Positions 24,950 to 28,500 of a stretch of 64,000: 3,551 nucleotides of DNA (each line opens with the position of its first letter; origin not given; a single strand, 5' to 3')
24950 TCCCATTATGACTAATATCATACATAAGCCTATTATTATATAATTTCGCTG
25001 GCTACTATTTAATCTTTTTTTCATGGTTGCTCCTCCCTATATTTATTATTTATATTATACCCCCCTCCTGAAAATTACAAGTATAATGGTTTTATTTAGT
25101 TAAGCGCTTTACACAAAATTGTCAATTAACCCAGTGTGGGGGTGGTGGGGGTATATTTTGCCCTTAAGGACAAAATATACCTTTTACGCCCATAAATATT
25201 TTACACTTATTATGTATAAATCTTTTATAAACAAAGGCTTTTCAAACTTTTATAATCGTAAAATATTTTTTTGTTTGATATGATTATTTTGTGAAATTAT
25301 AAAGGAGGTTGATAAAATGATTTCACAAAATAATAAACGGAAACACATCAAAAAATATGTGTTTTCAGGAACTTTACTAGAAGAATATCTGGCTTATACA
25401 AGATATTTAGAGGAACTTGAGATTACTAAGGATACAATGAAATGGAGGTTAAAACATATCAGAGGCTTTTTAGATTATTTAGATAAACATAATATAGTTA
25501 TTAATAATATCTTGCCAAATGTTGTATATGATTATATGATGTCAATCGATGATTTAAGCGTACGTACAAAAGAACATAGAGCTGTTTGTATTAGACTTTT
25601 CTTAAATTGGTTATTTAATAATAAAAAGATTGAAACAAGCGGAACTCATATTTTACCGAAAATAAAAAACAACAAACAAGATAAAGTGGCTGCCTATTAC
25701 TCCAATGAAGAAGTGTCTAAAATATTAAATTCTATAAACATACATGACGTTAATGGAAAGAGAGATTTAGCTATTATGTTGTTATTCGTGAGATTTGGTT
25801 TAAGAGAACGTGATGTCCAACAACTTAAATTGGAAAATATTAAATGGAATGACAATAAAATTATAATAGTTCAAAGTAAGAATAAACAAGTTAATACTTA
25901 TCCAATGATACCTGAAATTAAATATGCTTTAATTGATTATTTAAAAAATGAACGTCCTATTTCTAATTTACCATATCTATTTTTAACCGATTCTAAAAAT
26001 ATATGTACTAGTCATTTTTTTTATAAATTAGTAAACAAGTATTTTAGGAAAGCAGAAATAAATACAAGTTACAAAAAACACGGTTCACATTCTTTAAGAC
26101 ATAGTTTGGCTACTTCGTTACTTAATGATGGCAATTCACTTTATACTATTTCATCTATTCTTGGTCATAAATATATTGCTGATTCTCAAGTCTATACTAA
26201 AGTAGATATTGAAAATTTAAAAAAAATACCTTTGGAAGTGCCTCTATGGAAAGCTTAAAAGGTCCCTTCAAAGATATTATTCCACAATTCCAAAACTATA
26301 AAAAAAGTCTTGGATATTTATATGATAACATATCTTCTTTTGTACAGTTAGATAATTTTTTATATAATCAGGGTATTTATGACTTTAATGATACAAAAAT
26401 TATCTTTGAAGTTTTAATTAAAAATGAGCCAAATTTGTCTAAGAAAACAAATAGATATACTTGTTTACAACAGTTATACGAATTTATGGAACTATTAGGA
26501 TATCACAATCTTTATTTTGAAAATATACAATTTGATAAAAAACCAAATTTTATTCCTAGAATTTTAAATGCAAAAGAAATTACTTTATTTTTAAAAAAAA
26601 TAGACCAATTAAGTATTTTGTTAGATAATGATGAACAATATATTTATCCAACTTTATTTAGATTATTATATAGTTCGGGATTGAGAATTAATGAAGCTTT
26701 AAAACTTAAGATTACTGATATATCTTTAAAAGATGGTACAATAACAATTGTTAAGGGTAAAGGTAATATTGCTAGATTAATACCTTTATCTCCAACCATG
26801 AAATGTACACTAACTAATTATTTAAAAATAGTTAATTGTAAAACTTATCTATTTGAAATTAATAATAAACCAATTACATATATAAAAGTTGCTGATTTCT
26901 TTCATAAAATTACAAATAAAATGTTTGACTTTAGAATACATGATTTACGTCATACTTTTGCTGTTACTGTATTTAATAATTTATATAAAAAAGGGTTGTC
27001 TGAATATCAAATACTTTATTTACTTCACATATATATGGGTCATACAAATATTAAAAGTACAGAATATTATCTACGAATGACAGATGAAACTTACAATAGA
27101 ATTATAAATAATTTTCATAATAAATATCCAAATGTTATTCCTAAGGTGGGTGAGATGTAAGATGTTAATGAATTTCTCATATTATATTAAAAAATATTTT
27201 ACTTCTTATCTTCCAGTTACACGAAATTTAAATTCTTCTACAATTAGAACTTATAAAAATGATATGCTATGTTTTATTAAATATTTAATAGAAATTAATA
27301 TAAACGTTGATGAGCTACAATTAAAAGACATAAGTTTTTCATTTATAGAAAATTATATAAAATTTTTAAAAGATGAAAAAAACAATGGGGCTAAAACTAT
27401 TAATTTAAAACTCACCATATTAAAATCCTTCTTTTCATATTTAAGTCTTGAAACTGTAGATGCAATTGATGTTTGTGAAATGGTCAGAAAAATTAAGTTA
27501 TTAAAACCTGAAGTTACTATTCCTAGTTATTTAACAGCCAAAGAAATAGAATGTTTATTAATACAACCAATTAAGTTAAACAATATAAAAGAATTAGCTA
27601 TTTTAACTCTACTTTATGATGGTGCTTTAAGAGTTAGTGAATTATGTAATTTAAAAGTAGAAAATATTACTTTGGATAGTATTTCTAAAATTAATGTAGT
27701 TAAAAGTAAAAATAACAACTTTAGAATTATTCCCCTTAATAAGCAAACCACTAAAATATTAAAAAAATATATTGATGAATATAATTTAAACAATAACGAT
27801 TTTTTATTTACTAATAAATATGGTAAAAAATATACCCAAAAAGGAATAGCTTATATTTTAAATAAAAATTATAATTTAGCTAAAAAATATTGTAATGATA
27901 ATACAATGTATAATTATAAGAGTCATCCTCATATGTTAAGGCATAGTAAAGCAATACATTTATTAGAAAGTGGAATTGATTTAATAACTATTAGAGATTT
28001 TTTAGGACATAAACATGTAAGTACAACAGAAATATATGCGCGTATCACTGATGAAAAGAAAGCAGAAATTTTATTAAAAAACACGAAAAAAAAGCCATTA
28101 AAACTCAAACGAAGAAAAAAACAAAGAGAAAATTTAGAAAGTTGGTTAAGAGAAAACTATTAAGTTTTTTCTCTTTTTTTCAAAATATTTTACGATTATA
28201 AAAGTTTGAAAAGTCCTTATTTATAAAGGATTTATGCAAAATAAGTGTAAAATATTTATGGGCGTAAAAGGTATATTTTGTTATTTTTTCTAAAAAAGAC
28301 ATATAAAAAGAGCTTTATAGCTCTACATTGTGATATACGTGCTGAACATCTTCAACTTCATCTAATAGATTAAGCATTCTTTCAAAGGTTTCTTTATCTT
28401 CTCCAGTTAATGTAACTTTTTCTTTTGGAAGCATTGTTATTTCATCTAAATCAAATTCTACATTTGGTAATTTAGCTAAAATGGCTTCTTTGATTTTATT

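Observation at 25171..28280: Minimal recombinase-in-trio (RIT) element: three tandem tyrosine recombinases between 99-bp inverted repeats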

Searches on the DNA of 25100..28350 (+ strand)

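Call 10: search_dna_similar(query=window:25100-28350:+, collection=plasmids, mode=distant)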
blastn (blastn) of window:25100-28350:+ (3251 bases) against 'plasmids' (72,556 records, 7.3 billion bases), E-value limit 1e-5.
No match.

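Call 11: search_dna_similar(query=window:25100-28350:+, collection=phages, mode=distant)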
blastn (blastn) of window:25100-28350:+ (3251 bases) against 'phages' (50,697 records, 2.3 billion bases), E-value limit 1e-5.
No match.
